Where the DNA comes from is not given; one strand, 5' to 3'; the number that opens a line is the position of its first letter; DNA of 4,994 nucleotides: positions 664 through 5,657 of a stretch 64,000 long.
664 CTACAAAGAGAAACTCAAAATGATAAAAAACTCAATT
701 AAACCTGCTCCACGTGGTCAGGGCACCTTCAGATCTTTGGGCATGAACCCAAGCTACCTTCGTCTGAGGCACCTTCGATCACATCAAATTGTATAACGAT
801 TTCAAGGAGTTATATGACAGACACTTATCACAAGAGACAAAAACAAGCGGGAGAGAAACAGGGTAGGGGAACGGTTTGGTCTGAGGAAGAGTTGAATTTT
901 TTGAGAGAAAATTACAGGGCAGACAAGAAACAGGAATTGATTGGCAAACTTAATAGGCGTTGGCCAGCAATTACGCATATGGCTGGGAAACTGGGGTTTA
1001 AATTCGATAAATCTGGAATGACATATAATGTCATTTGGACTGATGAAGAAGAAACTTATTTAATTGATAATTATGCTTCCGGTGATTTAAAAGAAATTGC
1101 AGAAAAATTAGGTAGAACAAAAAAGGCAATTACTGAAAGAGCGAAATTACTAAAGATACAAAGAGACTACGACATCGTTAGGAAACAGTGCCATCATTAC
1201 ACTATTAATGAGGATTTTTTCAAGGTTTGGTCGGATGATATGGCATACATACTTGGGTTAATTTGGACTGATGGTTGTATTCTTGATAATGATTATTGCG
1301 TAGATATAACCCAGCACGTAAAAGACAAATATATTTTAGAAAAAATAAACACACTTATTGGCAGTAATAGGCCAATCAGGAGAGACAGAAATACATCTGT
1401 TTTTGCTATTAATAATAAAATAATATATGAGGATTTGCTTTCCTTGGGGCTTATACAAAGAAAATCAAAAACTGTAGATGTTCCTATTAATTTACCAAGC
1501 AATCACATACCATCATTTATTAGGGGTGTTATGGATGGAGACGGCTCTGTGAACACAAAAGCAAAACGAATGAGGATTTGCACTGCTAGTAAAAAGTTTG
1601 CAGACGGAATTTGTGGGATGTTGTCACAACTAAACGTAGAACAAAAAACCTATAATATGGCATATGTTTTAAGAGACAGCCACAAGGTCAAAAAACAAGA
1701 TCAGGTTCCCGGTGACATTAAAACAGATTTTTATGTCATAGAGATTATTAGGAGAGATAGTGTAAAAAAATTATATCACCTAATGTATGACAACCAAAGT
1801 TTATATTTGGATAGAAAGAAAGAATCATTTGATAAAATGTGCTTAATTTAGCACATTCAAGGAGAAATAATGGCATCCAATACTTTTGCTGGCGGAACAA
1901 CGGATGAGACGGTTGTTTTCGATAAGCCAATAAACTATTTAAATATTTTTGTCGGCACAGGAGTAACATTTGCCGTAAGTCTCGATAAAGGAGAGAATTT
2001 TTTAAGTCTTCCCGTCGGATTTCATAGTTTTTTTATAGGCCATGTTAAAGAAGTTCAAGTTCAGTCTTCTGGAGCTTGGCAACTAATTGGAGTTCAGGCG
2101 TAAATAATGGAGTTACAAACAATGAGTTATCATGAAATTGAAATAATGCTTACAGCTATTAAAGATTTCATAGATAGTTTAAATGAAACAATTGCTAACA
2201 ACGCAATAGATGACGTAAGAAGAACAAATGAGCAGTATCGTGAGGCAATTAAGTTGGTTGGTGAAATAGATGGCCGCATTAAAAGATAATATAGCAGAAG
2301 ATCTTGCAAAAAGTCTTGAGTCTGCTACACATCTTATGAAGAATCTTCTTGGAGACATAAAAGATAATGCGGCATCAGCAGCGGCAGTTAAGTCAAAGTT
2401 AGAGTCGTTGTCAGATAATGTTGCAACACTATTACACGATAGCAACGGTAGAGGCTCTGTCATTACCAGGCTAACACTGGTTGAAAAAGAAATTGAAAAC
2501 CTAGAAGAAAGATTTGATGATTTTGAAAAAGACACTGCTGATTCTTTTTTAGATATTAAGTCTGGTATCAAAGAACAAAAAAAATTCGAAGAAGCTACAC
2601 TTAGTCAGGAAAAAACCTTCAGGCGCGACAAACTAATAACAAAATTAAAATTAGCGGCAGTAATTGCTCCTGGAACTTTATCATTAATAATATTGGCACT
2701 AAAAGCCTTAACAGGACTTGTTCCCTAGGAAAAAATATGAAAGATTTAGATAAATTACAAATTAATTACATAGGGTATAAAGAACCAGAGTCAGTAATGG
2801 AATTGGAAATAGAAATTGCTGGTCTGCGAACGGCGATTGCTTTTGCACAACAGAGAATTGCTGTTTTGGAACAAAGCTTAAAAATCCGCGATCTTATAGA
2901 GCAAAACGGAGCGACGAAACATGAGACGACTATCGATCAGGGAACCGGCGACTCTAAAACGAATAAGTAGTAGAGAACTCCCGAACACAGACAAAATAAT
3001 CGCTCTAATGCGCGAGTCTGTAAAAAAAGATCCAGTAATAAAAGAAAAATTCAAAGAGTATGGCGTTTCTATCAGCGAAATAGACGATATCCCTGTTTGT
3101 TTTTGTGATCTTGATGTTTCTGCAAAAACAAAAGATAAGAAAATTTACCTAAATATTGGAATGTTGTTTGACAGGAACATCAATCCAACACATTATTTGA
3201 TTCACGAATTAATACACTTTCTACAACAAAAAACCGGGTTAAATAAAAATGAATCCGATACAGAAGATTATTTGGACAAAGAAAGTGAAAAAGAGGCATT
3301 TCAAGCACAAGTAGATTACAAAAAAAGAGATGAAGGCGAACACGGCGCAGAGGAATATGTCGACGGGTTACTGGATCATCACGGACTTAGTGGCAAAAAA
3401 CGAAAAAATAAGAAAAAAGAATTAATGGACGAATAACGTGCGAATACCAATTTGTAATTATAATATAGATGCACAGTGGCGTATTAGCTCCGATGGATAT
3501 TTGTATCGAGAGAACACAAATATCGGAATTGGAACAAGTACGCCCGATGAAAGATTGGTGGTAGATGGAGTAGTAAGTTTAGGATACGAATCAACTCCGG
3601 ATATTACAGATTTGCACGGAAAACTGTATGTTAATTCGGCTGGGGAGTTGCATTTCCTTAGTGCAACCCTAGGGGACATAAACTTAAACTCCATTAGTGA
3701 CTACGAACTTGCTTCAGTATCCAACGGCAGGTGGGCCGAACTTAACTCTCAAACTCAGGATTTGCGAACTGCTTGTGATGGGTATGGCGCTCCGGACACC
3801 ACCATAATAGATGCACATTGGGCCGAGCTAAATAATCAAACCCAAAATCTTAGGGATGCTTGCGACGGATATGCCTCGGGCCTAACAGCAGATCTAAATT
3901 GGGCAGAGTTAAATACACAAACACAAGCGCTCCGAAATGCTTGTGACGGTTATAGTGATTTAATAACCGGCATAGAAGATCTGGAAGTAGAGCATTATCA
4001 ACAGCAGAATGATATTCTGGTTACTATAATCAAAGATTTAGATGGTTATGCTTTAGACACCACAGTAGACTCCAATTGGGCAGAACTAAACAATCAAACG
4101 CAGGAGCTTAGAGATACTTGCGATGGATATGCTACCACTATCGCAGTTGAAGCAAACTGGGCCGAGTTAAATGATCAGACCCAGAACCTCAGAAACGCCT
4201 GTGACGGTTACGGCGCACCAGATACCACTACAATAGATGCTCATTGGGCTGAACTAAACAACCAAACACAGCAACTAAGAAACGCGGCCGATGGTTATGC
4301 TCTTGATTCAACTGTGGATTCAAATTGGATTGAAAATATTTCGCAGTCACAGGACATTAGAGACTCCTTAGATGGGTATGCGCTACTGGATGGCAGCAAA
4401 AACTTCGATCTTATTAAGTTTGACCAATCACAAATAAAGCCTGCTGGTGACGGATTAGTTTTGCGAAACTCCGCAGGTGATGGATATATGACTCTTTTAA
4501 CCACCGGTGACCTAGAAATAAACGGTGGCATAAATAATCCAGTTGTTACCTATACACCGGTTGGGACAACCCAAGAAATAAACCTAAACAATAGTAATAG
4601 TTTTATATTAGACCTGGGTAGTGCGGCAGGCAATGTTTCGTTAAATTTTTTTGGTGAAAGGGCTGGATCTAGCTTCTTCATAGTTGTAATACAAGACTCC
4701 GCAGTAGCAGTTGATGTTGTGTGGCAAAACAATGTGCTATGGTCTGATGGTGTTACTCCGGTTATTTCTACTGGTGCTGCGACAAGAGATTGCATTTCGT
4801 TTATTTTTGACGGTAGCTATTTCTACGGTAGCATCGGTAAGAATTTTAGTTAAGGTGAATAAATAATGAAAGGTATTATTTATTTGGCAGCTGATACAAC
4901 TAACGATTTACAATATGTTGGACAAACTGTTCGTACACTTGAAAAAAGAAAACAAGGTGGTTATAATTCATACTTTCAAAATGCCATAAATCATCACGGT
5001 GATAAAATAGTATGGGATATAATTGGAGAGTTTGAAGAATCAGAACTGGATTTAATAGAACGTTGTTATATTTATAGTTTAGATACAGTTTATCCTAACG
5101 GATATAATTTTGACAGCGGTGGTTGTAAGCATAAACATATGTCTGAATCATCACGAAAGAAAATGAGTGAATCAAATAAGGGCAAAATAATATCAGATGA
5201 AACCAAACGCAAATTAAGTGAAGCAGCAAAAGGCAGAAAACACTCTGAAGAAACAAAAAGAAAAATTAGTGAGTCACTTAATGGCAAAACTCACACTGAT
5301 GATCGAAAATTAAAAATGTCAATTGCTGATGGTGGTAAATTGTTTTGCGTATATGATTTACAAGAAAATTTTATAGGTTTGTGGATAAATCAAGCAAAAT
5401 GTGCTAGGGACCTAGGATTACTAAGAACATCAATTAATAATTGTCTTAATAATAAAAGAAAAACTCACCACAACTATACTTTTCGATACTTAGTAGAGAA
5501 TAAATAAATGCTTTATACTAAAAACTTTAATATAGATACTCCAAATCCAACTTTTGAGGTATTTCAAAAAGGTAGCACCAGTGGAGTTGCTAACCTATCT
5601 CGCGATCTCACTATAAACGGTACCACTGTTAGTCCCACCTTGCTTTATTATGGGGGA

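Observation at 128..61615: Proteome-wide DGY (Asp-Gly-Tyr) tag restricted to a subset of virion proteins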

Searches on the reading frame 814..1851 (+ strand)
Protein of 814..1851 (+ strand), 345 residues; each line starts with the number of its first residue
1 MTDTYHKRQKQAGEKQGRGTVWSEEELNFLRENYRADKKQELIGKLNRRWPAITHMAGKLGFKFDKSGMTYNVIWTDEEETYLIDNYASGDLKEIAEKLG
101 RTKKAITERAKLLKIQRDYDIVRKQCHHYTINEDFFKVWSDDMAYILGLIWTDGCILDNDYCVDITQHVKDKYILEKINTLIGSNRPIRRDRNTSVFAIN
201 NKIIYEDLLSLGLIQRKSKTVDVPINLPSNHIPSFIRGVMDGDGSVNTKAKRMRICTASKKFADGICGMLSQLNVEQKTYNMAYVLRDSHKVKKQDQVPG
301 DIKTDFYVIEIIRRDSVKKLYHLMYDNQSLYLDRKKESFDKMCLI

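Call 8: search_protein_families(library=phrogs, proteins=[window:814-1851:+])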
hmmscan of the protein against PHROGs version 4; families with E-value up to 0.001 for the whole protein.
window:814-1851:+ (345 aa): 6 families
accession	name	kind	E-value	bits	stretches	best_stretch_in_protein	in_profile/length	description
phrog_4645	-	DNA, RNA and nucleotide metabolism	1.5e-37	130.4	1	45-343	14-304/308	endonuclease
phrog_323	-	transcription regulation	9.3e-15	56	1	8-115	83-190/319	transcriptional regulator, D5-like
phrog_14101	-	transcription regulation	1.4e-12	49.1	1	74-117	6-49/103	transcriptional regulator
phrog_1891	-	DNA, RNA and nucleotide metabolism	6.6e-10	39.8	1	10-63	40-93/255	HNH endonuclease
phrog_11013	-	unknown function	2.1e-05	25.3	1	74-120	32-78/87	-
phrog_2503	-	unknown function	6.8e-05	23.4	0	12-47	25-59/65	-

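Call 86: find_encoding_contigs(protein=window:814-1851:+, flank=10000, max_places=1)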
Protein window:814-1851:+ (345 aa): 2 contigs read that carry it; 1 place shown.
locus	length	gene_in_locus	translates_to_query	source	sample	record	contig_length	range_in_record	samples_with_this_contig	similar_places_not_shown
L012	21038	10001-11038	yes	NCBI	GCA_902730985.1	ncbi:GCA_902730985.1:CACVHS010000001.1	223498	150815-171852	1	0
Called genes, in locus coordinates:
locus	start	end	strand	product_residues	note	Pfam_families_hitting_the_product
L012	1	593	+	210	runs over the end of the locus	-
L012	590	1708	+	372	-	-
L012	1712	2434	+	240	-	-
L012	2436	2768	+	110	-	-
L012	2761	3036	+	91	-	-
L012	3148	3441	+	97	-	-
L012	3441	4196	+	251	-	-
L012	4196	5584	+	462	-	-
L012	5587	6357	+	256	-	-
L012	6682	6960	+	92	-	-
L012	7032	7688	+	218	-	PF00149:Metallophos, PF12850:Metallophos_2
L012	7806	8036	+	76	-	PF00313:CSD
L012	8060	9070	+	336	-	-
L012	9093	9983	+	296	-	-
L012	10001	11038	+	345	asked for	PF14528:LAGLIDADG_3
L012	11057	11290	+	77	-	-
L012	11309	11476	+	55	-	-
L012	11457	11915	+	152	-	-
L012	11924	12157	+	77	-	-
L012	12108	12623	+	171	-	-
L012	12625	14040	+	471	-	-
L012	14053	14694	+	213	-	PF07460:NUMOD3 (weak), PF22083:I-HmuI_NUMOD-like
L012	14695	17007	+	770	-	-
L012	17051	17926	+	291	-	-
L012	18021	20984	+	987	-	PF13403:Hint_2, PF14890:Intein_splicing (weak), PF26003:Integrase_N_phage (weak), PF14528:LAGLIDADG_3 (faint)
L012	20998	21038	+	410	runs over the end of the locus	PF05265:DUF723 (faint), PF17536:Mx_ML (faint), PF24308:DUF7487 (faint)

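Call 89: search_protein_families(library=phrogs, proteins=[L012:590-1708:+, L012:1712-2434:+, L012:3441-4196:+, L012:4196-5584:+, L012:5587-6357:+, L012:8060-9070:+, L012:9093-9983:+], max_evalue=0.01)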
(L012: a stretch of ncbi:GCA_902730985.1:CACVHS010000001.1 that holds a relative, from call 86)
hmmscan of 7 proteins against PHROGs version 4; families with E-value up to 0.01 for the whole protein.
L012:590-1708:+ (372 aa): 2 families
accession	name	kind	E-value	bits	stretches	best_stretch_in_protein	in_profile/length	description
phrog_12517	-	unknown function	1.1e-14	55.3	1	165-347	74-272/316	-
phrog_498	-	other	1.4e-07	31.4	1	253-319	468-535/633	DNA methyltransferase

L012:1712-2434:+ (240 aa): 0 families

L012:3441-4196:+ (251 aa): 0 families

L012:4196-5584:+ (462 aa): 1 family
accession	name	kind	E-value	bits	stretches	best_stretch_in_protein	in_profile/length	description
phrog_33743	-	unknown function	0.0099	16.8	0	344-390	115-161/219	-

L012:5587-6357:+ (256 aa): 7 families
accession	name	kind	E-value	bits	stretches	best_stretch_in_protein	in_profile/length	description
phrog_9017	-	tail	8.2e-10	40.2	1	163-252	62-154/159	tail fiber protein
phrog_24774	-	unknown function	2.7e-06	28.4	1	160-242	157-240/258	-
phrog_7760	-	tail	0.00022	22.1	1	192-250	157-216/223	tail fiber protein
phrog_22179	-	tail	0.00024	21.7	1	187-242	170-227/244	tail fiber protein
phrog_19200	-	head and packaging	0.00092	19.6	1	70-251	141-262/268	virion structural protein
phrog_34656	-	unknown function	0.001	19.9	1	148-238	87-178/200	-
phrog_5596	-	unknown function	0.0016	18.3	1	181-252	376-447/451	-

L012:8060-9070:+ (336 aa): 0 families

L012:9093-9983:+ (296 aa): 0 families

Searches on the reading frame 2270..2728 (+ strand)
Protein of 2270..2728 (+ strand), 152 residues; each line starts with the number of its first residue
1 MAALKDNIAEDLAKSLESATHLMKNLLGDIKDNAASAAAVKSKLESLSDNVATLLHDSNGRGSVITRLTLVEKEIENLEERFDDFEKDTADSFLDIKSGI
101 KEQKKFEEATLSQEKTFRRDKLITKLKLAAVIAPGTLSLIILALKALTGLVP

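Call 11: search_protein_families(library=phrogs, proteins=[window:2270-2728:+])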
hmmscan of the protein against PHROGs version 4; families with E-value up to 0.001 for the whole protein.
window:2270-2728:+ (152 aa): 1 family
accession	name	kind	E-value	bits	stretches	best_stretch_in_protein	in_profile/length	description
phrog_1863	-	unknown function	3.1e-05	24.8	1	26-88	28-94/97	-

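Call 42: search_protein_families(library=ncbifam, max_evalue=0.01, proteins=[window:2270-2728:+])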
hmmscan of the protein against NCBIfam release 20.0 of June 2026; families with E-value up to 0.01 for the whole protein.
window:2270-2728:+ (152 aa): 1 family
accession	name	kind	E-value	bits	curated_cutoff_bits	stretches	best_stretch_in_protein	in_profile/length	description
NF047515.1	SpiroCoCo_C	equivalog_domain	0.0017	17.6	125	1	5-87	150-232/313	SpiroCoCo family coiled-coil protein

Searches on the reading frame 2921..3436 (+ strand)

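Call 8: search_protein_families(library=phrogs, proteins=[window:2921-3436:+])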
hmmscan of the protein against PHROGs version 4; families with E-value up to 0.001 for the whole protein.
window:2921-3436:+ (171 aa): 0 families

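Call 38: search_protein_families(library=pfam, max_evalue=0.01, proteins=[window:2921-3436:+])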
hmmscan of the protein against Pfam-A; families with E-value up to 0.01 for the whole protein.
window:2921-3436:+ (171 aa): 3 families
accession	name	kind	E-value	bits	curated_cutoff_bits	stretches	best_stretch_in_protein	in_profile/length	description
PF14891.12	Peptidase_M91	-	0.0012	19.7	25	1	19-136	26-144/176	Effector protein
PF13699.11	eCIS_core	-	0.003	18.2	22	1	64-106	36-78/79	eCIS core domain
PF17027.11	Bromo_TP_like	-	0.0036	17.9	21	1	70-116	47-93/119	Histone-fold protein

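Call 42: search_protein_families(library=ncbifam, max_evalue=0.01, proteins=[window:2921-3436:+])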
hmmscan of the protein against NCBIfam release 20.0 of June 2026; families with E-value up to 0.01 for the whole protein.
window:2921-3436:+ (171 aa): 0 families

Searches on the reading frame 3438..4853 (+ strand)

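Call 8: search_protein_families(library=phrogs, proteins=[window:3438-4853:+])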
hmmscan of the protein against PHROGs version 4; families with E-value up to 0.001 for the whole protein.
window:3438-4853:+ (471 aa): 5 families
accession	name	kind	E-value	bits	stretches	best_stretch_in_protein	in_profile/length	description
phrog_9017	-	tail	6.3e-08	34.1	1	323-467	21-154/159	tail fiber protein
phrog_7760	-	tail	9.6e-07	29.8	1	363-465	111-216/223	tail fiber protein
phrog_22179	-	tail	8e-05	23.3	1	375-456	145-226/244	tail fiber protein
phrog_20725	-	unknown function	0.00042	22.2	0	191-259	31-96/107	-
phrog_19200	-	head and packaging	0.00051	20.4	1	398-466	195-262/268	virion structural protein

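Call 21: search_protein_families(library=pfam, max_evalue=0.1, proteins=[window:3438-4853:+])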
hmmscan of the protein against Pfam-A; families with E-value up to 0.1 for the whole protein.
window:3438-4853:+ (471 aa): 3 families
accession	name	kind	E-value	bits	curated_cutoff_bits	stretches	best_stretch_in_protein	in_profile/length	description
PF08919.15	F_actin_bind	-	0.00086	19.8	23.6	0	207-236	28-57/112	F-actin binding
PF00435.27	Spectrin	-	0.0092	16.9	29.9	0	215-285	34-97/105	Spectrin repeat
PF00679.30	EFG_C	-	0.083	13.4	27.9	0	223-279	34-87/89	Elongation factor G C-terminus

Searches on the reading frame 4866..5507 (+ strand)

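Call 8: search_protein_families(library=phrogs, proteins=[window:4866-5507:+])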
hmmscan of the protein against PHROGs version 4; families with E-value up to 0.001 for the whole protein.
window:4866-5507:+ (213 aa): 7 families
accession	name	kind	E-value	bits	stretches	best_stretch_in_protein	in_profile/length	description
phrog_314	-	DNA, RNA and nucleotide metabolism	1.7e-27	97.6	1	1-207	177-388/574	homing endonuclease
phrog_7168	-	DNA, RNA and nucleotide metabolism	2.9e-14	54.2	1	3-135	2-147/284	homing endonuclease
phrog_655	-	DNA, RNA and nucleotide metabolism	9.5e-09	36.6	1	121-184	141-179/343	homing endonuclease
phrog_20162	-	DNA, RNA and nucleotide metabolism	9.2e-06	27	1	174-212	47-85/88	HNH endonuclease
phrog_19446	-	DNA, RNA and nucleotide metabolism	3.5e-05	24.5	1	3-148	2-157/254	homing endonuclease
phrog_5123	-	DNA, RNA and nucleotide metabolism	0.00038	21.4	1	11-102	10-108/152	homing endonuclease with GIY-YIG motif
phrog_2081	-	DNA, RNA and nucleotide metabolism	0.00067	19.9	1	174-211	216-253/433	HNH endonuclease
